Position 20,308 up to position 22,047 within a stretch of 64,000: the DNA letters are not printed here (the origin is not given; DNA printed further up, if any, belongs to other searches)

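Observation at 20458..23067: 869-aa cytoplasmic-type protein with ~16 tandem 21-aa LRR-like repeats and a large unknown N-terminal domain, adjacent to recJ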

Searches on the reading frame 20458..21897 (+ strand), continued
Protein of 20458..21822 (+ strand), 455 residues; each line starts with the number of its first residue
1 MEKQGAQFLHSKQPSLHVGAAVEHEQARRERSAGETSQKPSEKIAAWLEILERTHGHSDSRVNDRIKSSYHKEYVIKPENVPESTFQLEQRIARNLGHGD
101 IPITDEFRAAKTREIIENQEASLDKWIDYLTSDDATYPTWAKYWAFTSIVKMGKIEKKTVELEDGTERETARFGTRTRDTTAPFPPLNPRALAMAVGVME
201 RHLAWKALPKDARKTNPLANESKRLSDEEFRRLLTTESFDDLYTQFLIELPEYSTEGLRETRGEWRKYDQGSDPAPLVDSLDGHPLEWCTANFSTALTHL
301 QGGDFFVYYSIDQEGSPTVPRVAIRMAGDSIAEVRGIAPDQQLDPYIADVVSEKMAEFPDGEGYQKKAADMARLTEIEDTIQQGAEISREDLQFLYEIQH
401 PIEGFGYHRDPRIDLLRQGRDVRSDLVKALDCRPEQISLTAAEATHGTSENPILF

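Call 97: list_cluster_members(proteins=[P0168, P0170, P0177, P0216, P0198, P0228, P0251, P0259, P0135, P0176])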
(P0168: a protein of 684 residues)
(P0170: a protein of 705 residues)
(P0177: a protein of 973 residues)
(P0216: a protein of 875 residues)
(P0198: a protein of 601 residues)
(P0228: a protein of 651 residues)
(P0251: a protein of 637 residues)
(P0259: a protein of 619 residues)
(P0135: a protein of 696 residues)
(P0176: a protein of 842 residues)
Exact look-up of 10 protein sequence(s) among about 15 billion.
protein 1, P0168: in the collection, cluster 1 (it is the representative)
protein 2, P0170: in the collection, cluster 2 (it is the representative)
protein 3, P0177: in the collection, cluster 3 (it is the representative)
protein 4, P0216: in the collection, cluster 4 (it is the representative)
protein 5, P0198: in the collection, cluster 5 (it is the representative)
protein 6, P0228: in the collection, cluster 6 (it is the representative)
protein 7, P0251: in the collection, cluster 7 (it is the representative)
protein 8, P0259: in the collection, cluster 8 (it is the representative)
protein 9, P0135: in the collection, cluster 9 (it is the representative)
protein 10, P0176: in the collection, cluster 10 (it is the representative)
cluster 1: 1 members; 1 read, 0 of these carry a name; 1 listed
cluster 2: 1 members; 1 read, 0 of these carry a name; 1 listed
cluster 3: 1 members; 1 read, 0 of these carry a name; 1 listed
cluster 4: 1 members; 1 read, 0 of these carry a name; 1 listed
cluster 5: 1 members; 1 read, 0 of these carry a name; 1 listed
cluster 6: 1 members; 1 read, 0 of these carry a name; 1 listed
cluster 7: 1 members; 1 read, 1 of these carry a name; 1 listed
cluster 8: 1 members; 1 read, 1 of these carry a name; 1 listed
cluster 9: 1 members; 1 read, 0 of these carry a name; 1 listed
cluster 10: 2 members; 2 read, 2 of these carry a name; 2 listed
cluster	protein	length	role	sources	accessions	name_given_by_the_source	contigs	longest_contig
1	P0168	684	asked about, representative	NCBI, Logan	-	-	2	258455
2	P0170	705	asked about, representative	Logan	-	-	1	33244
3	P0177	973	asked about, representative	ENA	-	-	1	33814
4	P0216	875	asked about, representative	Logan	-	-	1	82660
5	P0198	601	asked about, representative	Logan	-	-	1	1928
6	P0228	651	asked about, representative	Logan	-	-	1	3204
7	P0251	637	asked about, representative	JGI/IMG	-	hypothetical protein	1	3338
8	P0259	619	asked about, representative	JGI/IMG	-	hypothetical protein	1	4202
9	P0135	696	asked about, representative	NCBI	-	-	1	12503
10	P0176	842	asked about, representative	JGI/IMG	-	phage protein U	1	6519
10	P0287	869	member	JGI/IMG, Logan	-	phage protein U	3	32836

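Call 98: find_encoding_contigs(protein=P0168, flank=8000, max_places=2)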
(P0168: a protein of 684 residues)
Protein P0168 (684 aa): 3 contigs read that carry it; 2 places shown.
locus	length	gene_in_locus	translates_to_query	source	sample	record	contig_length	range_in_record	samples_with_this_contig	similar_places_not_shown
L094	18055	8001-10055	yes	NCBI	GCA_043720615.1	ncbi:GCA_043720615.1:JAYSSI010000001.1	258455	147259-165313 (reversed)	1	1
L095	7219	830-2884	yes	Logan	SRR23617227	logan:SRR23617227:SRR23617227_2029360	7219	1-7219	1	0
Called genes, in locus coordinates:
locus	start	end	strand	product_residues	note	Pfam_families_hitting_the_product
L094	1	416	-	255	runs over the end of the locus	PF00528:BPD_transp_1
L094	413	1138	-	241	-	PF00005:ABC_tran, PF13304:AAA_21 (faint)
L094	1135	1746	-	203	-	PF13759:2OG-FeII_Oxy_5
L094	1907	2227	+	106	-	-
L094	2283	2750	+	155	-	-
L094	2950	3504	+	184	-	-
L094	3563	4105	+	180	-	-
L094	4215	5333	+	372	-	PF02812:ELFV_dehydrog_N, PF00208:ELFV_dehydrog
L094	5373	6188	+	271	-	PF09976:TPR_21 (weak), PF14559:TPR_19 (faint), PF13174:TPR_6 (faint), PF13424:TPR_12 (faint)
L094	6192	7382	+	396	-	PF01011:PQQ (faint), PF13360:PQQ_2, PF13570:Beta-prop_ACSF4, PF25293:Beta-prop_EMC1_N (faint), PF13570:Beta-prop_ACSF4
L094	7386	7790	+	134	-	-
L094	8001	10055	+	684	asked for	-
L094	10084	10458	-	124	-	PF03692:CxxCxxCC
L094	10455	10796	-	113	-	PF02452:PemK_toxin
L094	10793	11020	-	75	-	PF15937:PrlF_antitoxin (weak), PF04014:MazE_antitoxin (weak)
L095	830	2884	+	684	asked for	-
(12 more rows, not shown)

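Call 103: find_encoding_contigs(protein=P0216, flank=8000, max_places=1)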
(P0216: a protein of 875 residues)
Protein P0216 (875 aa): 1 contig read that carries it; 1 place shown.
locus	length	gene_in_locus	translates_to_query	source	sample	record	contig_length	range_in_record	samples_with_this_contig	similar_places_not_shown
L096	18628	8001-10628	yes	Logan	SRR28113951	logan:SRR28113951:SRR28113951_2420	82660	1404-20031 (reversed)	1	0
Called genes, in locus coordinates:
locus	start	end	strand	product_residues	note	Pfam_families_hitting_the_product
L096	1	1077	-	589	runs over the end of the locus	-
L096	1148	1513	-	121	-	-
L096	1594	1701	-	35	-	-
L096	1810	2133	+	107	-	-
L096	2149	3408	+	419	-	PF00082:Peptidase_S8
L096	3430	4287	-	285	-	-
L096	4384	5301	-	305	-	PF00753:Lactamase_B, PF12706:Lactamase_B_2 (weak)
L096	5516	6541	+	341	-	PF07182:DUF1402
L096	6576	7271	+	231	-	PF01551:Peptidase_M23 (weak)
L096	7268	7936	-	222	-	-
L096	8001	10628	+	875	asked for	-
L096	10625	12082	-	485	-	PF05708:Peptidase_C92 (weak)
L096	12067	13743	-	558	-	PF13091:PLDc_2, PF00614:PLDc (faint), PF13091:PLDc_2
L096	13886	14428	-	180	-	-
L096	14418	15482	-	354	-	-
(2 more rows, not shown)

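Call 111: search_protein_families(library=pfam, proteins=[L027:5863-6909:+, L031:8694-9773:+, L027:5529-5873:-, L068:1206-2942:+, L092:5995-8646:+], max_evalue=0.01)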
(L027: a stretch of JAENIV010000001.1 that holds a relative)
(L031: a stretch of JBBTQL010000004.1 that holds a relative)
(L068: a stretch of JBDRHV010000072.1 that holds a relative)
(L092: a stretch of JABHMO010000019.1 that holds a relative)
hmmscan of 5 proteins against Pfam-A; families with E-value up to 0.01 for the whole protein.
L027:5863-6909:+ (349 aa): 1 family
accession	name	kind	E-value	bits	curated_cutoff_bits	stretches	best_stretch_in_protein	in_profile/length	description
PF00078.32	RVT_1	-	4.4e-21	76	29.6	1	89-293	8-203/205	Reverse transcriptase (RNA-dependent DNA polymerase)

L031:8694-9773:+ (360 aa): 1 family
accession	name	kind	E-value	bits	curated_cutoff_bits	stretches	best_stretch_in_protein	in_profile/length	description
PF00078.32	RVT_1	-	1.3e-21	77.7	29.6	1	101-305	8-203/205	Reverse transcriptase (RNA-dependent DNA polymerase)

L027:5529-5873:- (114 aa): 1 family
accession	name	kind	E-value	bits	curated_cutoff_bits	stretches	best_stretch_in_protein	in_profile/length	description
PF22296.2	bAvd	-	2e-12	48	40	1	13-103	17-106/107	bAvd-like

L068:1206-2942:+ (579 aa): 2 families
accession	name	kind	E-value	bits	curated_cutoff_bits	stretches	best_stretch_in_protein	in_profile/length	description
PF23598.1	LRR_14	-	0.0012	18.1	40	1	471-550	33-112/353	Leucine-rich repeat region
PF13306.12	LRR_5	-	0.002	18.5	27.7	1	501-568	40-109/127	BspA type Leucine rich repeat region (6 copies)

L092:5995-8646:+ (884 aa): 0 families

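Call 114: search_protein_families(library=ncbifam, alignment_id=A2, max_evalue=10)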
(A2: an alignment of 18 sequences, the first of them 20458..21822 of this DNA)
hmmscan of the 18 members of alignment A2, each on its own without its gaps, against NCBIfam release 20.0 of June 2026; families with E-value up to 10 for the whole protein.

A. member 1, window:20458-21822:+ (455 aa): 0 families

B. families by the number of members that match (of 18 scanned): 11 families
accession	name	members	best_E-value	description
NF038399.1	NH_RiPP_Os17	2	0.0018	Os1348 family NHLP clan protein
NF005474.0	PRK07074.1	1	0.018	SDR family oxidoreductase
NF047558.1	TPR_END_plus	1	0.022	TPR end-of-group domain-containing protein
NF000135.2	AAC_6p_IIc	1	0.04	aminoglycoside N-acetyltransferase AAC(6')-IIc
NF004807.0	PRK06154.1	1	0.094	thiamine pyrophosphate-requiring protein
NF005513.0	PRK07121.1-6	1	0.11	FAD-binding protein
NF052540.1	CydityrSynMycb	1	0.11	cyclodityrosine synthase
NF052490.1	AcrIF11_anti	1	0.19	AcrIF11 family anti-CRISPR ADP-ribosyltransferase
NF010673.0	PRK14070.1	1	0.29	exodeoxyribonuclease VII small subunit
NF009461.0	PRK12821.1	1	0.36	aspartyl/glutamyl-tRNA amidotransferase subunit C-like protein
TIGR00496.1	frr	1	0.66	ribosome recycling factor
